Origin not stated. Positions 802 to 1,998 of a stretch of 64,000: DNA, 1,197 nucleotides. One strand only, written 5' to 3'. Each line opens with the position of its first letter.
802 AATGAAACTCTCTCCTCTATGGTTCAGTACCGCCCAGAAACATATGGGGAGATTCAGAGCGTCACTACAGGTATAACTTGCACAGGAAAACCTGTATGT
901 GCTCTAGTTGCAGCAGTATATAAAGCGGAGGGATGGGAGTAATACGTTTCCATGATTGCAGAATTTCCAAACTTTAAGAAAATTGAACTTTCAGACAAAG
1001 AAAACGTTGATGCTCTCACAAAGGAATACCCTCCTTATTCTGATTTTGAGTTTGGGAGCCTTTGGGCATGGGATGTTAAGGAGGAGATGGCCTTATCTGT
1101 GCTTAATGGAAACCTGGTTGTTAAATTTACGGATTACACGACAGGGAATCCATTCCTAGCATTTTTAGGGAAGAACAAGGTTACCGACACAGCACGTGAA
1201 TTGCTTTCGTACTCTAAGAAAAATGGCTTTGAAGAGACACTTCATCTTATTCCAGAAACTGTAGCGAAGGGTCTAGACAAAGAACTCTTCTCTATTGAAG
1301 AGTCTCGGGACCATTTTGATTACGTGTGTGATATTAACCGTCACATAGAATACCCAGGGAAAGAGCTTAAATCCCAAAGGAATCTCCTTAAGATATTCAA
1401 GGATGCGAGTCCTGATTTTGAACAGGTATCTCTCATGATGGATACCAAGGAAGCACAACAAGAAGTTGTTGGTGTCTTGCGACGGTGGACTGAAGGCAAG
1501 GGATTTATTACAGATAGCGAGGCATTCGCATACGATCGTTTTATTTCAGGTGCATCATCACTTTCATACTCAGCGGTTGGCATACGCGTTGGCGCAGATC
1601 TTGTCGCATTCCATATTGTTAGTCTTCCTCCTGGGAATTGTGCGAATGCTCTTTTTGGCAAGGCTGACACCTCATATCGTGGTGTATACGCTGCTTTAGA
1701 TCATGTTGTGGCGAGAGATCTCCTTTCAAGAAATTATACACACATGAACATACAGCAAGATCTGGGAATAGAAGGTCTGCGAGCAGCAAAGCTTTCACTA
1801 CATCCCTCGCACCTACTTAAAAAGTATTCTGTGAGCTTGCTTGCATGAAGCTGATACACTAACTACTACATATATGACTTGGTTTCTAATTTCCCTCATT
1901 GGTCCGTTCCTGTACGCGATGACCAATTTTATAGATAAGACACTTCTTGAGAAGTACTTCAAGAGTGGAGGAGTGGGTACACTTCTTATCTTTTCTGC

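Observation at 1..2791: lysS - pdaD - standalone MprF-synthase-like (DUF2156) - EamA transporter cluster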

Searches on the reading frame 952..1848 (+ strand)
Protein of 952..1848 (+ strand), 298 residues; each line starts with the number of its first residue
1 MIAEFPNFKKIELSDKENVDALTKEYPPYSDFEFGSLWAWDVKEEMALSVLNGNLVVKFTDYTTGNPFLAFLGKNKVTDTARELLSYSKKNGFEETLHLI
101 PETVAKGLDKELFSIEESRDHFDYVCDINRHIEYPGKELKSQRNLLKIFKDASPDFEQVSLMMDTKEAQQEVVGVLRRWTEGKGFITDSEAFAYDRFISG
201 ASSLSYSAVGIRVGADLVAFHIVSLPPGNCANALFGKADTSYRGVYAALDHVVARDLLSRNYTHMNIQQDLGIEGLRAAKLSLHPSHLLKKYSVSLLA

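Call 3: search_protein_families(library=pfam, proteins=[window:952-1848:+], max_evalue=0.01)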
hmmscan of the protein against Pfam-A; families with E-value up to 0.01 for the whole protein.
window:952-1848:+ (298 aa): 1 family
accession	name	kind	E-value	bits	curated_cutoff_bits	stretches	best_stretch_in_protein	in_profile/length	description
PF09924.15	LPG_synthase_C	-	1.5e-18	67.3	27.5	1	29-294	7-297/298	Phosphatidylglycerol lysyltransferase, C-terminal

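Call 4: search_protein_families(library=ncbifam, proteins=[window:952-1848:+], max_evalue=0.01)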
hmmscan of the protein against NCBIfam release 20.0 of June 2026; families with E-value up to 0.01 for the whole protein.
window:952-1848:+ (298 aa): 0 families

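Call 5: search_solved_structures(query=window:952-1848:+, max_evalue=1, show_alignments=2)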
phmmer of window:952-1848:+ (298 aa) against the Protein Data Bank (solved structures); distinct sequences matched with E-value up to 1: 2.
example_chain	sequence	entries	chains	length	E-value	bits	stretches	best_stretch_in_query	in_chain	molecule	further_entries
2hqy_A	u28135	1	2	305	7.1e-18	68.2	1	8-295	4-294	conserved hypothetical protein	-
9t9v_A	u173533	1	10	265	0.12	14.9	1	147-236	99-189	Double jelly roll capsid protein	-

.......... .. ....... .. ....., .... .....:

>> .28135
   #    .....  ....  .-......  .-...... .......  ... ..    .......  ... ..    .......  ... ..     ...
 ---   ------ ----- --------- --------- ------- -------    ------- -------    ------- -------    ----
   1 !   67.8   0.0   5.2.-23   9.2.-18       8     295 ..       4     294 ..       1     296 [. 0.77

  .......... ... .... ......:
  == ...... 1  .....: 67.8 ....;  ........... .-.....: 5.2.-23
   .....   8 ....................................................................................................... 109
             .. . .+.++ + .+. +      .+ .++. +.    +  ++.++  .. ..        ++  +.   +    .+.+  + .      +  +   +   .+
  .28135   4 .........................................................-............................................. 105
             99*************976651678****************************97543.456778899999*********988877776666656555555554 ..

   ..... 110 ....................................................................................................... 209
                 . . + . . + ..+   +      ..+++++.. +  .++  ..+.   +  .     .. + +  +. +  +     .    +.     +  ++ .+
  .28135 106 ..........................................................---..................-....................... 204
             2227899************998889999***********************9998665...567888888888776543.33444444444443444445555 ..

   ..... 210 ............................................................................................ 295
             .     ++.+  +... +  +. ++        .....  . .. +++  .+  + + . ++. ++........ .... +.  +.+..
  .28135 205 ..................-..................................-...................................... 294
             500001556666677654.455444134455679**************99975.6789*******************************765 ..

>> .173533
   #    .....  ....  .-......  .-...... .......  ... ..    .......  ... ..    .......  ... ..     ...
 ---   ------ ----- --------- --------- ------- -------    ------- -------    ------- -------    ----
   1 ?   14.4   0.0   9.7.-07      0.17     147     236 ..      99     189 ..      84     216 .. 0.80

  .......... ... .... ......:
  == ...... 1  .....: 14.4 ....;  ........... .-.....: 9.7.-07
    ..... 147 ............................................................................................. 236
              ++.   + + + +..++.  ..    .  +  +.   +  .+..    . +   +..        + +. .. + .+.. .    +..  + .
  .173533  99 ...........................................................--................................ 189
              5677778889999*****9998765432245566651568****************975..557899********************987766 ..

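Call 6: find_homologous_proteins(query=window:952-1848:+, max_evalue=0.001)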
Query window:952-1848:+ (298 aa): 248 proteins with E <= 0.001 among 1333 candidates; the best 120 are listed.
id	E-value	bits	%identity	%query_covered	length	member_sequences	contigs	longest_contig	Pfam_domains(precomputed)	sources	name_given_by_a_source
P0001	4.3e-196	668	100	100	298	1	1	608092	PF09924.16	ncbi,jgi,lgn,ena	-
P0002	1.5e-168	577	85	99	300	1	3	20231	PF09924.16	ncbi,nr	ncbi:DUF2156 domain-containing protein [Patescibacteria group bacterium]|nr:DUF2156 domain-containin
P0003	1.3e-133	463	69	99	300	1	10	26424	PF09924.16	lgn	-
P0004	1.3e-128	446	67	99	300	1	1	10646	PF09924.16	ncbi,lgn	-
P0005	1.8e-127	443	66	99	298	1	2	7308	PF09924.16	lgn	-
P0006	1.6e-126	440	66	99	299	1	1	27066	PF09924.16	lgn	-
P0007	9.9e-126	437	65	99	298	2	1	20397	PF09924.16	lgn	-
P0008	2.2e-125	436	64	99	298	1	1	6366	PF09924.16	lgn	-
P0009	2.0e-124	433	65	99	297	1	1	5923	PF09924.16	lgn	-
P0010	2.7e-124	432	65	98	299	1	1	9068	PF09924.16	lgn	-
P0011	7.0e-123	428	64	99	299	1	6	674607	PF09924.16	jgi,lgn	-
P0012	2.6e-122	426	64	99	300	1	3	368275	PF09924.16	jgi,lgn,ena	-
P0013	5.7e-122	425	62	100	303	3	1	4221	PF09924.16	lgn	-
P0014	1.0e-121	424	65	99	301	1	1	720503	PF09924.16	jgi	-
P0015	3.9e-120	419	64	100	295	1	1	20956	PF09924.16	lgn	-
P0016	2.6e-119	416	62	100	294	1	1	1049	PF09924.16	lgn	-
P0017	9.7e-119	414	63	99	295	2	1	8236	PF09924.16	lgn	-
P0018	1.2e-118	414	63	99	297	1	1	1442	PF09924.16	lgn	-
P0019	6.3e-118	411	60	99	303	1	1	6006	PF09924.16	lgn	-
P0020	4.1e-116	405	61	99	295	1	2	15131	PF09924.16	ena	-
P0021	1.2e-115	404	60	99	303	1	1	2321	PF09924.16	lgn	-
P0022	1.4e-115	404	62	99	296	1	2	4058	PF09924.16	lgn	-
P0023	4.8e-115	402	61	99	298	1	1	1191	PF09924.16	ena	-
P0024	1.2e-111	391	59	99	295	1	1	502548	PF09924.16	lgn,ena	-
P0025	2.0e-111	390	58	100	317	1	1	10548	PF09924.16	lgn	-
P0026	2.4e-109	383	60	99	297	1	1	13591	PF09924.16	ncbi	-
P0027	6.0e-109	382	60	99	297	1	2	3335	PF09924.16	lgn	-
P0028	2.1e-107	377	60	99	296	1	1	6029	PF09924.16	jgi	jgi:hypothetical protein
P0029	7.5e-104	365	57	100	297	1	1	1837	PF09924.16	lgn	-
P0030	7.6e-104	365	67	84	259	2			PF09924.16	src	-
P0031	5.0e-96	339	52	99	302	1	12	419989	PF09924.16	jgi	jgi:hypothetical protein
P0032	2.1e-93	331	54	99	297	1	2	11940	PF09924.16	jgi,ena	-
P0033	1.9e-92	328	50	99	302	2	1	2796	PF09924.16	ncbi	-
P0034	2.4e-92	327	50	99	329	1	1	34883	PF09924.16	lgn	-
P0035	1.9e-91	324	50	99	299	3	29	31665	PF09924.16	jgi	jgi:hypothetical protein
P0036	2.5e-86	308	48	99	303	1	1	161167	PF09924.16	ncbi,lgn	-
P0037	2.8e-86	307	49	99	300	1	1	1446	PF09924.16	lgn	-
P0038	2.8e-86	307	48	100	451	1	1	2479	PF09924.16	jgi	-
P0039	2.3e-85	304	47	99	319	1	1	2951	PF09924.16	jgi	jgi:hypothetical protein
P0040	4.2e-84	300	47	99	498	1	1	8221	PF09924.16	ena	-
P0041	6.8e-84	300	49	99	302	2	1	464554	PF09924.16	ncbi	-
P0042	9.5e-83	296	48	99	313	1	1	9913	PF09924.16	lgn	-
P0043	1.6e-82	295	45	99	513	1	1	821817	PF09924.16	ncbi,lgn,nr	ncbi:MAG: phosphatidylglycerol lysyltransferase domain-containing protein [Planctomycetes bacterium]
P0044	2.5e-82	295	48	99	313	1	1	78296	PF09924.16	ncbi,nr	ncbi:MAG: hypothetical protein JWO84_463 [Parcubacteria group bacterium]|nr:hypothetical protein [Pa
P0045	4.6e-81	290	46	99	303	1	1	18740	PF09924.16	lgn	-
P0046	5.0e-81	290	46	99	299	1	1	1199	PF09924.16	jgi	jgi:uncharacterized protein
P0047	1.3e-78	282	47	99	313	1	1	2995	PF09924.16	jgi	jgi:uncharacterized protein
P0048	2.1e-78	282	47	99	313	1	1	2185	PF09924.16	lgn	-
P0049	5.1e-78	280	48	100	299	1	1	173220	PF09924.16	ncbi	-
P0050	5.2e-78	280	47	93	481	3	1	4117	PF09924.16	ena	-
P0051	2.9e-76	275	45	99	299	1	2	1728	PF09924.16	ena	-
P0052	4.8e-75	271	44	99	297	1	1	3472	PF09924.16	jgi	jgi:hypothetical protein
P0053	1.3e-74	269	45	99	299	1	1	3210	PF09924.16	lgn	-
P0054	1.2e-73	266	44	99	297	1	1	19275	PF09924.16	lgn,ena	-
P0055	2.8e-68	248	44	99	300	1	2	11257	PF09924.16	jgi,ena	jgi:hypothetical protein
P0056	1.3e-67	246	43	99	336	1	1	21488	PF09924.16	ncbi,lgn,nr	ncbi:MAG: DUF2156 domain-containing protein [Candidatus Sungbacteria bacterium]|nr:DUF2156 domain-co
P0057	3.4e-65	238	44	99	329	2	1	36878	PF09924.16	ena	-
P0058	3.8e-64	235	41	99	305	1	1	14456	PF09924.16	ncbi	-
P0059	4.7e-64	235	40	100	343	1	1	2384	PF09924.16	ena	-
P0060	4.7e-63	231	40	99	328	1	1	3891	PF09924.16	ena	-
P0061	9.5e-63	230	42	100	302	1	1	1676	PF09924.16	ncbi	-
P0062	1.6e-62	230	40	99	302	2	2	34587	PF09924.16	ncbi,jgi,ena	-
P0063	2.8e-62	229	42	99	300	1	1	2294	PF09924.16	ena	-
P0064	3.4e-62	228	42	99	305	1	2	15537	PF09924.16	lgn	-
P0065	5.4e-62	228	40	99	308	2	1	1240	PF09924.16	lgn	-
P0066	6.9e-62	227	39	99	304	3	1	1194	PF09924.16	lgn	-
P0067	1.0e-61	227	41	99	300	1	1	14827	PF09924.16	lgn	-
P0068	2.0e-61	226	39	99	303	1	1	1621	PF09924.16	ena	-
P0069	4.3e-61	225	39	100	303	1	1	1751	PF09924.16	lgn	-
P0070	9.5e-61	224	41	99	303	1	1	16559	PF09924.16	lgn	-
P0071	1.4e-60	223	39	99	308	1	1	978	PF09924.16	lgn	-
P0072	1.5e-60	223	40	100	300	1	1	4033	PF09924.16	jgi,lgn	jgi:hypothetical protein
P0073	2.4e-60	222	41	99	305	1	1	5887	PF09924.16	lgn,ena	-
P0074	3.5e-60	222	38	99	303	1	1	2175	PF09924.16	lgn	-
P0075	5.4e-60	221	39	99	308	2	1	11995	PF09924.16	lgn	-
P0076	1.1e-59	220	38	99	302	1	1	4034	PF09924.16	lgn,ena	-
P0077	1.2e-59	220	41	99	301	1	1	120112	PF09924.16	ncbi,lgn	-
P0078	1.2e-59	220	39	99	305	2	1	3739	PF09924.16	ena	-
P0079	2.0e-59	219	43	99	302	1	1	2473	PF09924.16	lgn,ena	-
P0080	5.3e-59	218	41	99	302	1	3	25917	PF09924.16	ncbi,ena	-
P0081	6.6e-59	218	41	99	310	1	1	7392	PF09924.16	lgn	-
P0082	1.3e-58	217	40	99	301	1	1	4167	PF09924.16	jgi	-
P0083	2.5e-58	216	38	99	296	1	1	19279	PF09924.16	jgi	jgi:hypothetical protein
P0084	3.3e-58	215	39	100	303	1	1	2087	PF09924.16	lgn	-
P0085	7.8e-58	214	39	99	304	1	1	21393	PF09924.16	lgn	-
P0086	9.9e-58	214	38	99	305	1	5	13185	PF09924.16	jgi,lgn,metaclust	metaclust:\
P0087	1.7e-57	213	39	100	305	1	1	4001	PF09924.16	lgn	-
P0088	2.6e-57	212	41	99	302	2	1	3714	PF09924.16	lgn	-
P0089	3.3e-57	212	39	99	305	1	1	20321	PF09924.16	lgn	-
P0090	3.9e-57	212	44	84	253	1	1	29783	PF09924.16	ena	-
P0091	4.7e-57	212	37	99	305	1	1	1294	PF09924.16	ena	-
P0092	4.8e-57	212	38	99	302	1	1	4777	PF09924.16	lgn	-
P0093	6.2e-57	211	39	99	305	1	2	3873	PF09924.16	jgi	jgi:hypothetical protein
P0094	7.6e-57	211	41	99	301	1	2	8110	PF09924.16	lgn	-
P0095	1.3e-56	210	39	99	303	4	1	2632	PF09924.16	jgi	jgi:hypothetical protein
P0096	1.8e-56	210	39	100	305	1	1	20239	PF09924.16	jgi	jgi:hypothetical protein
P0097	1.9e-56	210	37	99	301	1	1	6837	PF09924.16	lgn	-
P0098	2.8e-56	209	39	99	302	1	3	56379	PF09924.16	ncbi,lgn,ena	-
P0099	2.8e-56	209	37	100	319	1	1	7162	PF09924.16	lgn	-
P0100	3.0e-56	209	37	100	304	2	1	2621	PF09924.16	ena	-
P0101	3.8e-56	209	38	100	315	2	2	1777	PF09924.16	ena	-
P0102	4.1e-56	208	39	99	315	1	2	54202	PF09924.16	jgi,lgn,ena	jgi:hypothetical protein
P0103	4.2e-56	208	39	99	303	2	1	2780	PF09924.16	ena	-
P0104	5.1e-56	208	40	99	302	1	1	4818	PF09924.16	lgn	-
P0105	6.0e-56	208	39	100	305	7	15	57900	PF09924.16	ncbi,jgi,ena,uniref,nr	ncbi:hypothetical protein A2356_03730 [Candidatus Nomurabacteria bacterium RIFOXYB1_FULL_39_16]|unir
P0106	8.9e-56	207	40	100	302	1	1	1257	PF09924.16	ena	-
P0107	9.3e-56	207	40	100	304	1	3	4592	PF09924.16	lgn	-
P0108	9.7e-56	207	36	98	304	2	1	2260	PF09924.16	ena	-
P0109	1.1e-55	207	39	99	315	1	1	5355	PF09924.16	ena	-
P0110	1.3e-55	207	42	100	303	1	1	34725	PF09924.16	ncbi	-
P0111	1.3e-55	207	41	100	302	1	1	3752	PF09924.16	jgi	jgi:hypothetical protein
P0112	1.9e-55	206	40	99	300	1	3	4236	PF09924.16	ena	-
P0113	3.6e-55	205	40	100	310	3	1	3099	PF09924.16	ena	-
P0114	5.2e-55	205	40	100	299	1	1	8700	PF09924.16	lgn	-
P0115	5.4e-55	205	36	100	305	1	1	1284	PF09924.16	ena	-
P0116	1.1e-54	204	38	100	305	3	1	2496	PF09924.16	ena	-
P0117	1.1e-54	204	40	99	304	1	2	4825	PF09924.16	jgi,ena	-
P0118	1.2e-54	204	38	99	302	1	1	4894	PF09924.16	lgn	-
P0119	1.4e-54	203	38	99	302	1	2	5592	PF09924.16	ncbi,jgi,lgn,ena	-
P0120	1.6e-54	203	38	99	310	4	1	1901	PF09924.16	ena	-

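Call 8: search_protein_families(library=pfam, proteins=[P0038, P0040, P0043, P0050, P0056, P0059, P0034], max_evalue=0.01)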
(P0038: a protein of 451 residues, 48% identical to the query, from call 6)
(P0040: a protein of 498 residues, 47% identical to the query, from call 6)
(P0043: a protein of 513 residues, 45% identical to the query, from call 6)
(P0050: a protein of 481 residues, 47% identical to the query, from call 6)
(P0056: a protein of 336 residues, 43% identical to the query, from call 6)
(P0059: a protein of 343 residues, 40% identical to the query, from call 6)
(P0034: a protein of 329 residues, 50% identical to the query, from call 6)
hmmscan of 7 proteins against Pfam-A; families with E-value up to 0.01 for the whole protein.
P0038 (451 aa): 1 family
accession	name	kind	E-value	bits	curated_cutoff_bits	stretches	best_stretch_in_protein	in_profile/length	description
PF09924.15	LPG_synthase_C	-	5.4e-23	81.9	27.5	1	30-293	9-296/298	Phosphatidylglycerol lysyltransferase, C-terminal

P0040 (498 aa): 1 family
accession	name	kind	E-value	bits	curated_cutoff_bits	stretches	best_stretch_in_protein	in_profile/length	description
PF09924.15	LPG_synthase_C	-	1.1e-19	71.1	27.5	1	229-492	7-295/298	Phosphatidylglycerol lysyltransferase, C-terminal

P0043 (513 aa): 2 families
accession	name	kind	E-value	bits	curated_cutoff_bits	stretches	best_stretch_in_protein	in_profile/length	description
PF09924.15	LPG_synthase_C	-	3.2e-16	59.7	27.5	1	228-491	8-296/298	Phosphatidylglycerol lysyltransferase, C-terminal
PF17431.7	YpmT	-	0.0024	18.3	25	1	41-80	14-53/60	Uncharacterized YmpT-like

P0050 (481 aa): 2 families
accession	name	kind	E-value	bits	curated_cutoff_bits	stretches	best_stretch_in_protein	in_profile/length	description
PF09924.15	LPG_synthase_C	-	8.8e-16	58.3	27.5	1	230-479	8-283/298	Phosphatidylglycerol lysyltransferase, C-terminal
PF13480.13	Acetyltransf_6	-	0.00074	20.1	22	1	369-465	31-132/143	Acetyltransferase (GNAT) domain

P0056 (336 aa): 1 family
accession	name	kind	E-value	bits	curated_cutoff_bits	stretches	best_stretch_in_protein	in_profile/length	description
PF09924.15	LPG_synthase_C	-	3.1e-31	109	27.5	1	67-333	8-297/298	Phosphatidylglycerol lysyltransferase, C-terminal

P0059 (343 aa): 1 family
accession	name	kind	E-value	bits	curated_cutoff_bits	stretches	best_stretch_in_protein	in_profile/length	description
PF09924.15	LPG_synthase_C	-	1.3e-30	107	27.5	1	59-326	7-297/298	Phosphatidylglycerol lysyltransferase, C-terminal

P0034 (329 aa): 1 family
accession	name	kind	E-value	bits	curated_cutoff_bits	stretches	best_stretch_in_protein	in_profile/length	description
PF09924.15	LPG_synthase_C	-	3.4e-25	89.2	27.5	1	30-294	9-297/298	Phosphatidylglycerol lysyltransferase, C-terminal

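Call 9: find_encoding_contigs(protein=P0001, flank=10000, max_places=3)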
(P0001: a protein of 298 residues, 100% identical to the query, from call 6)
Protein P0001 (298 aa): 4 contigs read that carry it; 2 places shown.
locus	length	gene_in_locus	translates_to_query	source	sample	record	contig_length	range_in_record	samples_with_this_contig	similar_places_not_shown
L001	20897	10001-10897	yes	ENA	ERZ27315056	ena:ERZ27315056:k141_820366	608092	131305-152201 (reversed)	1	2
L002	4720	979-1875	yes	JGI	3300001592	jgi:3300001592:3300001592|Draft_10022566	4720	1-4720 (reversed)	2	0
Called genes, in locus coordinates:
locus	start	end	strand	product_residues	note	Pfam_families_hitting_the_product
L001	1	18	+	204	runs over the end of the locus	PF00163:Ribosomal_S4, PF01479:S4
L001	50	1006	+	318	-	PF01193:RNA_pol_L, PF01000:RNA_pol_A_bac, PF03118:RNA_pol_A_CTD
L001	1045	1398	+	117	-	PF01196:Ribosomal_L17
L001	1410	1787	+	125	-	PF00572:Ribosomal_L13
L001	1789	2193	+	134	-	PF00380:Ribosomal_S9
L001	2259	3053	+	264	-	PF06966:DUF1295, PF02544:Steroid_dh, PF04191:PEMT (weak)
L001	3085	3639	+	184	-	PF01025:GrpE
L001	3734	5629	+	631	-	PF00012:HSP70, PF06723:MreB_Mbl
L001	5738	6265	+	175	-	-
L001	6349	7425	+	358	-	PF00226:DnaJ, PF01556:DnaJ_C, PF00684:DnaJ_CXXCXGXG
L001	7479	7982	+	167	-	-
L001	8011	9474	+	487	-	PF01336:tRNA_anti-codon, PF00152:tRNA-synt_2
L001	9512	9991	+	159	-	PF01862:PvlArgDC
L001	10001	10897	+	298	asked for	PF09924:LPG_synthase_C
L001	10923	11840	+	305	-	PF00892:EamA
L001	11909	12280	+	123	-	-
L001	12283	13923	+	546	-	PF02518:HATPase_c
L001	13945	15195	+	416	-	PF00579:tRNA-synt_1b, PF22421:SYY_C-terminal, PF01479:S4 (weak)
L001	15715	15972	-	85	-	-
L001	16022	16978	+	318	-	PF00579:tRNA-synt_1b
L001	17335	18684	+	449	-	PF01336:tRNA_anti-codon, PF00152:tRNA-synt_2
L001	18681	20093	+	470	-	PF02789:Peptidase_M17_N (weak), PF00883:Peptidase_M17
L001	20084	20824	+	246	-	PF02616:SMC_ScpA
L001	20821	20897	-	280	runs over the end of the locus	PF02673:BacA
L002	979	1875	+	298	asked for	PF09924:LPG_synthase_C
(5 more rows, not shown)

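Call 12: find_related_loci(query=A1, collection=genome_contigs, flank=8000)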
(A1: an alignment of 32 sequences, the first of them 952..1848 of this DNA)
Query A1 (298 aa) in genome_contigs; peptide patterns used: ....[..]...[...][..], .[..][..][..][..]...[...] (x = any residue, [..] = any of these).
599 stretches matched a pattern (row limit reached: there are more); 560 encode a relative of the query (tblastn E <= 1e-3); the best 80 are kept; 80 distinct loci.
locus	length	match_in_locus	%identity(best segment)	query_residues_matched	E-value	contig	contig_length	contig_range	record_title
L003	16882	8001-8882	87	1-294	3e-179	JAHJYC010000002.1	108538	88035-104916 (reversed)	MAG: Patescibacteria group bacterium isolate UMS_A.mb.28 UMS_A.mb.28_k119_259840, whole genome shotgun sequence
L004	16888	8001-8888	49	1-296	4e-90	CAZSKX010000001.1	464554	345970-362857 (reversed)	MAG TPA_asm: uncultured Candidatus Saccharibacteria bacterium isolate SRP319275_co1_146 genome assembly, contig: NODE_2_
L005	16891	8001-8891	40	1-298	1e-71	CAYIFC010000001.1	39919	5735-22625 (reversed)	MAG TPA_asm: uncultured Candidatus Saccharibacteria bacterium isolate ERP119705_co18_680 genome assembly, contig: NODE_1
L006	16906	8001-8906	39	1-295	1e-69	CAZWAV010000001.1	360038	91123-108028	MAG TPA_asm: uncultured Candidatus Saccharibacteria bacterium isolate SRP170004_co1_259 genome assembly, contig: NODE_21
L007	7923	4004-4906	40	1-297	2e-67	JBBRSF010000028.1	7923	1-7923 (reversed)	MAG: Candidatus Paceibacteria bacterium isolate La2_metabat2.015 La2_metabat2.015_K_3642765L7923_cov_11.0000, whole geno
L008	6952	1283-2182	40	1-296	1e-66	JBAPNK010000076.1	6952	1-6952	MAG: Minisyncoccia bacterium isolate MFD01223_ilm_asm_bin34 k127_110942, whole genome shotgun sequence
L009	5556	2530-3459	39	1-297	8e-66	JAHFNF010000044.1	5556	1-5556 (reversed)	MAG: Candidatus Nomurabacteria bacterium isolate nzgw474 NODE_7129_length_5557_cov_2.962104, whole genome shotgun sequen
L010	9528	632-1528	41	1-295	4e-65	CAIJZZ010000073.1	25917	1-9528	uncultured bacterium isolate AlinenLipids_bin-6792 genome assembly, contig: bin-6792:73/78, whole genome shotgun sequenc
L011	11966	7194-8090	38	1-296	7e-65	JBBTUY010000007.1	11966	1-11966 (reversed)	MAG: Patescibacteria group bacterium isolate H41-bin010_1 H41_bin010_1_000000000007, whole genome shotgun sequence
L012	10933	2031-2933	39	1-294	8e-65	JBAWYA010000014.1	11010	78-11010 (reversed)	MAG: bacterium isolate ELA077 MAG077_14, whole genome shotgun sequence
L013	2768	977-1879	39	1-296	5e-65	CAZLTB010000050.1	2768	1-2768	MAG TPA_asm: uncultured Candidatus Saccharibacteria bacterium isolate SRP200132_co1_495 genome assembly, contig: NODE_82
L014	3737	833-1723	41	1-295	1e-64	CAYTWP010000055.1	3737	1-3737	MAG TPA_asm: uncultured Candidatus Saccharibacteria bacterium isolate SRP193066_co1_70 genome assembly, contig: NODE_239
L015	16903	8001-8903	39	2-296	3e-64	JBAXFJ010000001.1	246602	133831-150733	MAG: bacterium isolate ELA268 MAG268_1, whole genome shotgun sequence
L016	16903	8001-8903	37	1-296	2e-64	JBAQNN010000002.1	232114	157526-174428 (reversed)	MAG: Minisyncoccia bacterium isolate MFD12002_ilm_asm_bin51 k127_95506, whole genome shotgun sequence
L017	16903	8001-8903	38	1-296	4e-64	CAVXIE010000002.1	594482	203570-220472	MAG: Candidatus Staskawiczbacteria bacterium isolate MFD03044.bin.2.105 genome assembly, contig: contig_30693, whole gen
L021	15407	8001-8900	38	1-296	6e-62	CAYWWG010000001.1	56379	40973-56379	MAG TPA_asm: uncultured Candidatus Saccharibacteria bacterium isolate SRP135725_co1_60 genome assembly, contig: NODE_430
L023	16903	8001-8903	37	1-296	2e-61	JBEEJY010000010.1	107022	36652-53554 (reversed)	MAG: Candidatus Parcubacteria bacterium isolate cobbmillcreek_2019_sw_WHONDRS-S19S_0090_B_bin.4 scaffold_1164661, whole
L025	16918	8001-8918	38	1-296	1e-60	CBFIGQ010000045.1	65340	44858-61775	MAG: Minisyncoccia bacterium isolate Co_bin_773_orig genome assembly, contig: Co_bin_773_orig_Co_c_000003882711, whole g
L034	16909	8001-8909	36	1-297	1e-57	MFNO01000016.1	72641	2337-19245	MAG: Candidatus Levybacteria bacterium RIFCSPHIGHO2_01_FULL_38_26 rifcsphigho2_01_scaffold_2757, whole genome shotgun se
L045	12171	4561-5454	37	1-295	2e-54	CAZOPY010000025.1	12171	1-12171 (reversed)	MAG TPA_asm: uncultured Gammaproteobacteria bacterium isolate SRP193066_co2_426 genome assembly, contig: NODE_2741_lengt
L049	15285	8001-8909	34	2-294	3e-54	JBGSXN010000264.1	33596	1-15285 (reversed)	MAG: Pyrinomonadaceae bacterium isolate JTS-RE66 k141_4111850, whole genome shotgun sequence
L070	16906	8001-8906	34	1-296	3e-51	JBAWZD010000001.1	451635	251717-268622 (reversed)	MAG: bacterium isolate ELA106 MAG106_1, whole genome shotgun sequence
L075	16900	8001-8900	36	1-296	2e-50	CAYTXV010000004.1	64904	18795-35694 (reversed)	MAG TPA_asm: uncultured Candidatus Saccharibacteria bacterium isolate SRP296810_co1_172 genome assembly, contig: NODE_35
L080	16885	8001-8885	35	2-294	2e-49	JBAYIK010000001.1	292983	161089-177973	MAG: Candidatus Paceibacterota bacterium isolate SO_2016_GW1_29 scaffold00050_OW334_2016, whole genome shotgun sequence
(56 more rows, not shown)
